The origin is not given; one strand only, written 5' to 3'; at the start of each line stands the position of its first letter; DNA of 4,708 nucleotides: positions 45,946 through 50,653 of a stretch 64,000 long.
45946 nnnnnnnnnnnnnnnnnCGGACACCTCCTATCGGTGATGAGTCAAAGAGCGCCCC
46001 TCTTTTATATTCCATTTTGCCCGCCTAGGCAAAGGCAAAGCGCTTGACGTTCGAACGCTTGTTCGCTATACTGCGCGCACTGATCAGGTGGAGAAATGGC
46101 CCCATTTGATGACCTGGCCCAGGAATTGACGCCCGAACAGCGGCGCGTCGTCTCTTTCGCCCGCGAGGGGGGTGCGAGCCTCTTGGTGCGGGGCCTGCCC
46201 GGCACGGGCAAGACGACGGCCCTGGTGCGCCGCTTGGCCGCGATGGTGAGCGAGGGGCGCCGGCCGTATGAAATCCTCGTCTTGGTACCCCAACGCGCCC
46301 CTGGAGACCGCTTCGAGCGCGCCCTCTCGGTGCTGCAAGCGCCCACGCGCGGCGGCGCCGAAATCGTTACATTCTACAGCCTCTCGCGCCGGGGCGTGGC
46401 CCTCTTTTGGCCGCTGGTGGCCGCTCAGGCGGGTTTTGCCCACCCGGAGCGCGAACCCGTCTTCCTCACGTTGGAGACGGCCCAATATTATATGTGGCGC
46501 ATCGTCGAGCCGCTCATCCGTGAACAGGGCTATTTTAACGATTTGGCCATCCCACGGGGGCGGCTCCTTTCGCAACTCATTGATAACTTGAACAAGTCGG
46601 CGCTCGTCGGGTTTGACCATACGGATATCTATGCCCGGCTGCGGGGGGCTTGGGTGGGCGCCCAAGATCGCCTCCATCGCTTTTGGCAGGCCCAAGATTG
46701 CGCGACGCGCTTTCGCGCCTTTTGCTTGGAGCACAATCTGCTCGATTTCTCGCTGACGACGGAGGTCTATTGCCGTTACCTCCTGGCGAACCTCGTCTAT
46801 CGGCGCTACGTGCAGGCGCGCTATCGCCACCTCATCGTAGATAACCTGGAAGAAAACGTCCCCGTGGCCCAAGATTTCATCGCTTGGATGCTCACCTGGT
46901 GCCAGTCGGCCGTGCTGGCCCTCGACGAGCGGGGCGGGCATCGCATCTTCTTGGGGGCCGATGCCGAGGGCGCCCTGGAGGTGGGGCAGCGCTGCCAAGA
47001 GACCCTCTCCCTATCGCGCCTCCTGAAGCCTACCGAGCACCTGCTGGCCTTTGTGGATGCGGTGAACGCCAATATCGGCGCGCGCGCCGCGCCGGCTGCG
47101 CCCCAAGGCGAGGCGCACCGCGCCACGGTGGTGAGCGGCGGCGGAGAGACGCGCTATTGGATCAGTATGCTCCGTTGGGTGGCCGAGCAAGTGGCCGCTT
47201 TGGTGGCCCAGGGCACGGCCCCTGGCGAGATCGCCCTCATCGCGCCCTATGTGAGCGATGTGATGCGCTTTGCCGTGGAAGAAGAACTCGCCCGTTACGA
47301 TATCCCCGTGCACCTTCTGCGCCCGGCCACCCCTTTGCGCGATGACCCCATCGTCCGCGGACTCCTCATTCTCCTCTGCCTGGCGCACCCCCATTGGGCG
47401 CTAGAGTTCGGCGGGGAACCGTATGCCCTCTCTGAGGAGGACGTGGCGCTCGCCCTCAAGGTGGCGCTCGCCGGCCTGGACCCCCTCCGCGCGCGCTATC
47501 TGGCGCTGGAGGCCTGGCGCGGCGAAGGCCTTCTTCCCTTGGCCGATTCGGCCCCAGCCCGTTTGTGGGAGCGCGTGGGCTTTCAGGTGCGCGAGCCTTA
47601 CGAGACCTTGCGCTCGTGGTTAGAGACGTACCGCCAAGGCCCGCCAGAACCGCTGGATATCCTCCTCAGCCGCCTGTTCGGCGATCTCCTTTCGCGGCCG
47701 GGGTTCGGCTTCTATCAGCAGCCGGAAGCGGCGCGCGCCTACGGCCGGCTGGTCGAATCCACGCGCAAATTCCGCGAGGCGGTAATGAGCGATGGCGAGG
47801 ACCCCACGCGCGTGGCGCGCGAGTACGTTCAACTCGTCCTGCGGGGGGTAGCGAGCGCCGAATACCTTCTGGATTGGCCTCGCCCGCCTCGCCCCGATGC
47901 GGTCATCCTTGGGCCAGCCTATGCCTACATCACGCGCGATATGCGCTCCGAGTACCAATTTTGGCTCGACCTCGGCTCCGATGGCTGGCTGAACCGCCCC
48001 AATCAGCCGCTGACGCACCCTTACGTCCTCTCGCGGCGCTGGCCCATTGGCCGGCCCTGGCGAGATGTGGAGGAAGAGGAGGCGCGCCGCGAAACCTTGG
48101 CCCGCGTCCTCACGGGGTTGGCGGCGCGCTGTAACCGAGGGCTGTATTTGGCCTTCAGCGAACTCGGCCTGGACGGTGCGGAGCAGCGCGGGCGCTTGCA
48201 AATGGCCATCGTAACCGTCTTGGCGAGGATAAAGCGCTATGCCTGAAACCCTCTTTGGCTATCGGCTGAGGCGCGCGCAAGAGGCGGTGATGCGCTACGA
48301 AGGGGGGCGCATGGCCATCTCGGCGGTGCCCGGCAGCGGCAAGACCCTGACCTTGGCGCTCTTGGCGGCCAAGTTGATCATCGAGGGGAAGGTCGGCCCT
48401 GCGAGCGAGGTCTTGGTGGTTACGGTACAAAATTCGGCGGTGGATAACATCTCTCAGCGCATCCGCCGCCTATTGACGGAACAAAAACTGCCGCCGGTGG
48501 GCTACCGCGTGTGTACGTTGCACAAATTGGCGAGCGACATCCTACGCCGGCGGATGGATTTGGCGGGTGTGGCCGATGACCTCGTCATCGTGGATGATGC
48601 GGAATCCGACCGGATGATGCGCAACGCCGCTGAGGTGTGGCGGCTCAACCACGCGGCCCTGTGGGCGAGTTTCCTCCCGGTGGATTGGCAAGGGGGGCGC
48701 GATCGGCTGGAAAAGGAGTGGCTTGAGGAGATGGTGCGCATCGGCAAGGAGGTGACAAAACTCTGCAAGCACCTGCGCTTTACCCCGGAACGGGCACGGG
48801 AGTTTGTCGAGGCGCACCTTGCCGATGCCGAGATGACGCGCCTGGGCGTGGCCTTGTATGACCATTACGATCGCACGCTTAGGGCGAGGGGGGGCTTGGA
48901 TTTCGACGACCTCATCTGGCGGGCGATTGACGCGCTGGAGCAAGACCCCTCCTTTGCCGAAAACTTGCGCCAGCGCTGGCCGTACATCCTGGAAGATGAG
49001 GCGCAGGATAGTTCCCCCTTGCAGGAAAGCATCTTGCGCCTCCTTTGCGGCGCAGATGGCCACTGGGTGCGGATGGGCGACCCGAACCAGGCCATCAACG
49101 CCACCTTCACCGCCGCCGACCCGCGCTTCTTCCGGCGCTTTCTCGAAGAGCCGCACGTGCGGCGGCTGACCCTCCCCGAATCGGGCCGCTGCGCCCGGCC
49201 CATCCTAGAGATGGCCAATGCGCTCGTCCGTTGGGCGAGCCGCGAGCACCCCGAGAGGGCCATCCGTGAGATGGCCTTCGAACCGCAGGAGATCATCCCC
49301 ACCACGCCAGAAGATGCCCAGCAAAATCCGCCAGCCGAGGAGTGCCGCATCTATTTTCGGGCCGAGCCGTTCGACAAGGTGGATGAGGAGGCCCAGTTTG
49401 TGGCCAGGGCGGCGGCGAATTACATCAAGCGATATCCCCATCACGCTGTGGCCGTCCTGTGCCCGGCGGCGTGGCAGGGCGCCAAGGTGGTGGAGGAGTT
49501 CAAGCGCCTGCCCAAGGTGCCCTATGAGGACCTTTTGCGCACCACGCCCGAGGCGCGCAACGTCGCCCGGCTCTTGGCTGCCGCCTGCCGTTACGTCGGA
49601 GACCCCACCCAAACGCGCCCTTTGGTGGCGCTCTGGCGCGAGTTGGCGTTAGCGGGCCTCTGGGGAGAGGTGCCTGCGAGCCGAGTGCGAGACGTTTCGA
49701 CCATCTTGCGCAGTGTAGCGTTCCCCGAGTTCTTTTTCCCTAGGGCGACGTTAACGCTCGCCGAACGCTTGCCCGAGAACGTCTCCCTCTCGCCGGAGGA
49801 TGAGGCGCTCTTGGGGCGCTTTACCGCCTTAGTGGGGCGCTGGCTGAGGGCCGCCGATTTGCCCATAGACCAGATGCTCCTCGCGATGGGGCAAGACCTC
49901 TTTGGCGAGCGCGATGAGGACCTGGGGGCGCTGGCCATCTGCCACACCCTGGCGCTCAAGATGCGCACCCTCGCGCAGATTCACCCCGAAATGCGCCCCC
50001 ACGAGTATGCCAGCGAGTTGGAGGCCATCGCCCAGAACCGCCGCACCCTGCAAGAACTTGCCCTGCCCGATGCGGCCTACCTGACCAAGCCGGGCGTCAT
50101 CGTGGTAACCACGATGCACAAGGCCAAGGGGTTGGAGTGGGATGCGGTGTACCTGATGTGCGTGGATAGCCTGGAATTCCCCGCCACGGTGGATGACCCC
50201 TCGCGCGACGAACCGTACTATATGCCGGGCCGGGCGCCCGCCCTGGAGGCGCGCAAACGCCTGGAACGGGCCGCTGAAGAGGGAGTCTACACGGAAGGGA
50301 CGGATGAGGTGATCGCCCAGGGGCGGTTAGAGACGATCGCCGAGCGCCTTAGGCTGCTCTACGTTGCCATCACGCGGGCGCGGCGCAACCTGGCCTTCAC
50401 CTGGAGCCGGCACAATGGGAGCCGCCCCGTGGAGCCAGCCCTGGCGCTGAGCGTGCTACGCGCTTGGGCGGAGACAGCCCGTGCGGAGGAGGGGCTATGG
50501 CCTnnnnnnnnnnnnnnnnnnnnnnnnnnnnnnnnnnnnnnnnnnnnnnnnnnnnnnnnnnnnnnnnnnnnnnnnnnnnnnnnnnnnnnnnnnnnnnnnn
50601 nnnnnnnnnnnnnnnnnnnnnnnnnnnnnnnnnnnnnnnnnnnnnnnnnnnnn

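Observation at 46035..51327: LexA-box-controlled operon encoding a split AddAB-like helicase-nuclease: a degenerate UvrD-like protein, a UvrD helicase and a stand-alone iron-sulfur PD-(D/E)XK nuclease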

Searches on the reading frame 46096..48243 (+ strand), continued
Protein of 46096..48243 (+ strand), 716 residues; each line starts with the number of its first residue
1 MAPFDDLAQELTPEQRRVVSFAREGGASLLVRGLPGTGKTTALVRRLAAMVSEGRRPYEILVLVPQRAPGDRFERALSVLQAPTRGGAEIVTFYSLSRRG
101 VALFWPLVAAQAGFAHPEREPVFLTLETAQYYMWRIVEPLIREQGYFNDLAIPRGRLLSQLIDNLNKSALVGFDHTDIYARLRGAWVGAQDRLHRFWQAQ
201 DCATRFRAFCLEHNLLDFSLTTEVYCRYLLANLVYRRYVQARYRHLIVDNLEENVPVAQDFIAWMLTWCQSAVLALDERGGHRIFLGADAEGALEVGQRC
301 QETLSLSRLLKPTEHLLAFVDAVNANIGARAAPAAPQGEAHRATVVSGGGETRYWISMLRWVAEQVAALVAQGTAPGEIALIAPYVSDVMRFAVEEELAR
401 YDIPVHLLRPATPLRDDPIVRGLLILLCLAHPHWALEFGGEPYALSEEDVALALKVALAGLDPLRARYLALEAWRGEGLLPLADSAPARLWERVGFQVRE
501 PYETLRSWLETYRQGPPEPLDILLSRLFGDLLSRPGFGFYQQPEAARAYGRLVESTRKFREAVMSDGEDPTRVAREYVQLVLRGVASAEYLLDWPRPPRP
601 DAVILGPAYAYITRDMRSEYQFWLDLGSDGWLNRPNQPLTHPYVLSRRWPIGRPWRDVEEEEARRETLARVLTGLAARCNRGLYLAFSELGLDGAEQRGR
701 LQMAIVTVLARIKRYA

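Call 83: search_protein_families(library=ncbifam, proteins=[L013:7377-9710:+, L033:6744-9104:+, L063:11156-13456:+, L202:13476-15830:+], max_evalue=0.00001)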
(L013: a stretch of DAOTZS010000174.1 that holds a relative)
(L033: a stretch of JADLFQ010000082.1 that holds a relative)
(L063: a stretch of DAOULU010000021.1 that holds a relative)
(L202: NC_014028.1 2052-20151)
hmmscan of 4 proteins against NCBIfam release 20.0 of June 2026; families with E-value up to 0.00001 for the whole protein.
L013:7377-9710:+ (778 aa): 3 families
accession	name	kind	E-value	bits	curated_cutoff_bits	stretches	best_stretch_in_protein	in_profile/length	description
TIGR00644.1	recJ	equivalog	5.3e-146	487.1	396.9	1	27-558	3-541/546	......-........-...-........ exonuclease RecJ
NF008290.0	PRK11070.1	equivalog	5.6e-88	295.9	900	1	57-558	50-569/577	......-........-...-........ exonuclease RecJ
NF053576.1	RecJ_archaeal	equivalog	1.8e-17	63.3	360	2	69-242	2-152/452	RecJ family nuclease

L033:6744-9104:+ (787 aa): 5 families
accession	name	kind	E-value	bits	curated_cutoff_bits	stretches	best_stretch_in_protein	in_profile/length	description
TIGR00644.1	recJ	equivalog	3.1e-146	487.8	396.9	1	28-559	3-542/546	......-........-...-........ exonuclease RecJ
NF008290.0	PRK11070.1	equivalog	2.7e-82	277.1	900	1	60-557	52-568/577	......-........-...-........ exonuclease RecJ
NF053576.1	RecJ_archaeal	equivalog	3.4e-14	52.6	360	1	71-241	3-161/452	RecJ family nuclease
NF053575.1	GAN_nuclease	exception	5.1e-07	28.7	850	0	74-217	19-156/467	GINS-associated RecJ family nuclease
NF040701.1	RecJ_Meth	equivalog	1.2e-06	27.5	550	1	81-212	9-133/449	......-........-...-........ exonuclease RecJ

L063:11156-13456:+ (767 aa): 4 families
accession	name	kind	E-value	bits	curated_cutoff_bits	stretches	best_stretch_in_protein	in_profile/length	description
TIGR00644.1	recJ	equivalog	1e-149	499.3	396.9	1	27-555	3-542/546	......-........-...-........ exonuclease RecJ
NF008290.0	PRK11070.1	equivalog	2.1e-88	297.3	900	1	26-554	23-569/577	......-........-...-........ exonuclease RecJ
NF053576.1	RecJ_archaeal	equivalog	2.1e-16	59.8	360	2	72-228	5-145/452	RecJ family nuclease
NF053575.1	GAN_nuclease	exception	2.8e-07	29.5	850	0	74-236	20-173/467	GINS-associated RecJ family nuclease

L202:13476-15830:+ (785 aa): 4 families
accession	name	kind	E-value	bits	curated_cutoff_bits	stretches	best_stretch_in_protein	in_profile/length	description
TIGR00644.1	recJ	equivalog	1.3e-143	479.2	396.9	1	23-575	2-545/546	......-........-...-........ exonuclease RecJ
NF008290.0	PRK11070.1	equivalog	6.7e-85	285.7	900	1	25-573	25-571/577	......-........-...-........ exonuclease RecJ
NF053576.1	RecJ_archaeal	equivalog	4.1e-17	62.2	360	2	67-233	3-146/452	RecJ family nuclease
NF053575.1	GAN_nuclease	exception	5e-12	45.2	850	0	394-456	396-464/467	GINS-associated RecJ family nuclease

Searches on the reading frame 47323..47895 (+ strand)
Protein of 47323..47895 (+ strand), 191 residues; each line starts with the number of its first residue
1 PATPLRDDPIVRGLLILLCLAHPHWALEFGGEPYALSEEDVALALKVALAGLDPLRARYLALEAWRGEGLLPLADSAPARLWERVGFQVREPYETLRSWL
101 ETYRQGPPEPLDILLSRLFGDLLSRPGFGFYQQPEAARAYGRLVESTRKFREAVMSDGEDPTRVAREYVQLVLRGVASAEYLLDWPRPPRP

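Call 87: search_protein_families(library=pfam, proteins=[window:47323-47895:+], max_evalue=1)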
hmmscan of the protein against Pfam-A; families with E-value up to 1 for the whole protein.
window:47323-47895:+ (191 aa): 0 families

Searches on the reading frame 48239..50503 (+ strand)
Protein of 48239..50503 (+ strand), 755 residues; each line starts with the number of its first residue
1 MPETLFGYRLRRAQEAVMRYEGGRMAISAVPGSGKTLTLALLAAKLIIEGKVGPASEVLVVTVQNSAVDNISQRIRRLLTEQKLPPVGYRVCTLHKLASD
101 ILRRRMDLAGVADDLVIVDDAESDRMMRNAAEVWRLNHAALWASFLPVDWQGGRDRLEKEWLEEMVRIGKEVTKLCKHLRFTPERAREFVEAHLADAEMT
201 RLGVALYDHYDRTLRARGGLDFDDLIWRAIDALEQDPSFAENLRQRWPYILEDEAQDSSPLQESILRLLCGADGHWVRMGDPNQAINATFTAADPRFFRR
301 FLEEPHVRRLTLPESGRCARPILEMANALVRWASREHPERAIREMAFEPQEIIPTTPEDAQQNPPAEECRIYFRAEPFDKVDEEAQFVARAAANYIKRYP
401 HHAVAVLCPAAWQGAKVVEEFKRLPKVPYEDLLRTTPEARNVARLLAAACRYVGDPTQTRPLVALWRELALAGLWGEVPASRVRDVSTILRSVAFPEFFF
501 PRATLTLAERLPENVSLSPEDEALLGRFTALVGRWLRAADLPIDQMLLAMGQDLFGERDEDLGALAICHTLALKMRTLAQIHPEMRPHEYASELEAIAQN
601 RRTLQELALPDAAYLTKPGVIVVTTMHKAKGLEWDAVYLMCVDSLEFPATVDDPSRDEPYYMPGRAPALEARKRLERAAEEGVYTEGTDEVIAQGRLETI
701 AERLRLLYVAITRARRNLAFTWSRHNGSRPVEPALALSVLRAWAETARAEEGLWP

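Call 8: search_protein_families(library=pfam, proteins=[window:48239-50503:+], max_evalue=0.1)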
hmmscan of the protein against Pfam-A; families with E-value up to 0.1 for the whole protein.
window:48239-50503:+ (755 aa): 11 families
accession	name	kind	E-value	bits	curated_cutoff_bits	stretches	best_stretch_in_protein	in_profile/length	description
PF00580.27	UvrD-helicase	-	1.8e-42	146.4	23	1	12-303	3-268/271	UvrD/REP helicase N-terminal domain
PF13361.12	UvrD_C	-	2.1e-18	67.3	25.6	1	574-724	240-349/350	UvrD-like helicase C-terminal domain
PF13245.12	AAA_19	-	1.4e-10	41.9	25.1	1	15-287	3-131/134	AAA domain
PF13538.12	UvrD_C_2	-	5e-10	39.5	27.4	2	621-646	2-27/52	UvrD-like helicase C-terminal domain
PF13401.12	AAA_22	-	3.1e-05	24.7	27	1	23-124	6-96/130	AAA domain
PF13086.12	AAA_11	-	4.4e-05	23.8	27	1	24-77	19-74/257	AAA domain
PF00270.35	DEAD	-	0.0023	18.1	26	1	18-92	12-77/167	DEAD/DEAH box helicase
PF13604.12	AAA_30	-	0.0027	17.9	27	1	13-122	9-98/191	AAA domain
PF04851.21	ResIII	-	0.0084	16.5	22.5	1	23-83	24-81/164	Type III restriction enzyme, res subunit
PF01443.25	Viral_helicase1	-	0.012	15.9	21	0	698-720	204-226/228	Viral superfamily 1 RNA helicase core domain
PF05127.21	NAT10_TcmA_helicase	-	0.015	15.6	22.7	1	27-85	2-56/176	RNA cytidine acetyltransferase NAT10/TcmA, helicase domain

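Call 9: search_protein_families(library=ncbifam, proteins=[window:48239-50503:+], max_evalue=0.1)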
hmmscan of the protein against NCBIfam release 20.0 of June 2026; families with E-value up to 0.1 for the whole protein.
window:48239-50503:+ (755 aa): 15 families
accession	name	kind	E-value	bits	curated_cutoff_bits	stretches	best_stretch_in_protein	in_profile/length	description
TIGR01073.1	pcrA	equivalog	5.9e-36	124.1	911.2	3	199-339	162-302/725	DNA helicase PcrA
TIGR01074.1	rep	equivalog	2.1e-35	122.2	951.45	3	194-335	154-295/668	DNA helicase Rep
TIGR01075.1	uvrD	equivalog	1.7e-30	106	1144.45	2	196-331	158-293/715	DNA helicase II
NF008743.0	PRK11773.1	equivalog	4.3e-30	104.7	965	2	198-331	165-298/720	DNA helicase II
TIGR00609.1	recB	equivalog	1.1e-29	103.3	696.05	3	212-342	335-467/1175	exodeoxyribonuclease V subunit beta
NF008172.0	PRK10919.1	equivalog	1.8e-23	82.6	1168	2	192-340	153-301/673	DNA helicase Rep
TIGR02785.1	addA_Gpos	equivalog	9.1e-20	70.1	707.65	3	185-329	323-479/1234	helicase-exonuclease AddAB subunit AddA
NF008276.0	PRK11054.1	equivalog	2.4e-19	69.3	543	2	15-330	203-516/684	DNA helicase IV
TIGR02784.1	addA_alphas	equivalog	2.2e-18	66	860.75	2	159-270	301-414/1138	double-strand break repair helicase AddA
NF008128.0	PRK10876.1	equivalog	4.5e-17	61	1697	3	211-330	340-461/1181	exodeoxyribonuclease V subunit beta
NF010485.0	PRK13909.1-2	equivalog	1.6e-08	33.3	650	2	25-81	6-60/909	RecB-like helicase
NF041464.1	HelD_BACSU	equivalog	1e-06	27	419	1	249-331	549-631/779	RNA polymerase recycling motor HelD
TIGR00376.1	TIGR00376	hypoth_equivalog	0.0019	16.7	348.9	1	29-88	181-233/639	IGHMBP2 family helicase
NF010486.0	PRK13909.1-3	equivalog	0.0032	15.5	1109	0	621-719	617-707/921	RecB-like helicase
NF010487.0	PRK13909.1-4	equivalog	0.006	14.8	759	0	618-718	609-699/924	RecB-like helicase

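Call 10: search_protein_families(library=padloc, proteins=[window:48239-50503:+], max_evalue=0.1)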
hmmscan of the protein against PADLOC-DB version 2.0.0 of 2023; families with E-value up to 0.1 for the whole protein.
window:48239-50503:+ (755 aa): 55 families (the best 25 are shown)
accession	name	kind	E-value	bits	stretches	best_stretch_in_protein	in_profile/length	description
PDLC00132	GajB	-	4.2e-41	139.3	3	9-332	3-301/625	UrvD helicase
PDLC00117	GajB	-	1.1e-40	137.7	4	161-429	130-377/604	UrvD helicase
PDLC00114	GajB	-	4.3e-38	129.3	3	188-339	157-308/635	UrvD helicase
PDLC00121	GajB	-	2.2e-31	107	3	10-121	6-116/565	UrvD helicase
PDLC03802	RTasHel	-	3.2e-31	106.9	2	10-409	6-322/675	DRT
PDLC00130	GajB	-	2.4e-27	93.4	3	208-332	167-292/589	UrvD helicase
PDLC00107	GajB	-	3.3e-26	90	3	621-725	480-559/587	UrvD helicase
PDLC00127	GajB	-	2.5e-24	83.7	3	202-289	157-247/594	UrvD helicase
PDLC00138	GajB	-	1.7e-23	81.2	2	210-334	184-305/581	UrvD helicase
PDLC00119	GajB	-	4.3e-23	80.1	1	26-329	19-299/565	UrvD helicase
PDLC00104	GajB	-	1.3e-22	78.3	2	11-350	5-269/574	UrvD helicase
PDLC00106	GajB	-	1e-20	71.8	1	229-335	188-293/577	UrvD helicase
PDLC00123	GajB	-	1.9e-19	67.7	3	229-335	159-264/540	UrvD helicase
PDLC00129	GajB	-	2.2e-19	67.5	2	214-331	192-310/594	UrvD helicase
PDLC00112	GajB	-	3.2e-19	67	3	210-342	172-304/581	UrvD helicase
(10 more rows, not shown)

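Call 73: search_solved_structures(query=window:48239-50503:+, max_evalue=0.00001)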
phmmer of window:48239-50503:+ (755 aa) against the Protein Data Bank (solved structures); distinct sequences matched with E-value up to 0.00001: 11.
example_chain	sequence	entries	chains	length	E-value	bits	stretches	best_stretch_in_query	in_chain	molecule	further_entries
9dci_A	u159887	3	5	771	1.9e-19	72.4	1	198-335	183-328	ATP-dependent DNA helicase UvrD1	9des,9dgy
1pjr_A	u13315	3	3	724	5.6e-18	67.6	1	205-342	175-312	PCRA | ATP-DEPENDENT HELICASE PCRA | HELICASE PCRA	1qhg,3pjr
1uaa_A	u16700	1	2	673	8.1e-18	67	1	195-347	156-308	PROTEIN (ATP-DEPENDENT DNA HELICASE REP.)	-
3lfu_A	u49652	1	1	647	1.2e-16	63.2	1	206-331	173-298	DNA helicase II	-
2is1_A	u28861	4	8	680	1.5e-16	62.9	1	206-331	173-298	DNA helicase II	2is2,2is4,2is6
2pjr_A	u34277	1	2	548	2.4e-16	62.2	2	205-342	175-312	PROTEIN (HELICASE PCRA)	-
4c2u_A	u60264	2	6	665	3e-14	55.2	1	204-332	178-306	DNA HELICASE II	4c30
4c2t_A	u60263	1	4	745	5e-14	54.5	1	204-332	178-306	DNA HELICASE II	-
1qhh_B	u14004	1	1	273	2.5e-08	35.7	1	206-342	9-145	PROTEIN (PCRA (SUBUNIT))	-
1qhh_A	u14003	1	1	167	4.3e-07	31.6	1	3-128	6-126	PROTEIN (PCRA (SUBUNIT))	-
3u44_A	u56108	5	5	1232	2.3e-06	29.2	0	201-332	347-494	ATP-dependent helicase/nuclease subunit A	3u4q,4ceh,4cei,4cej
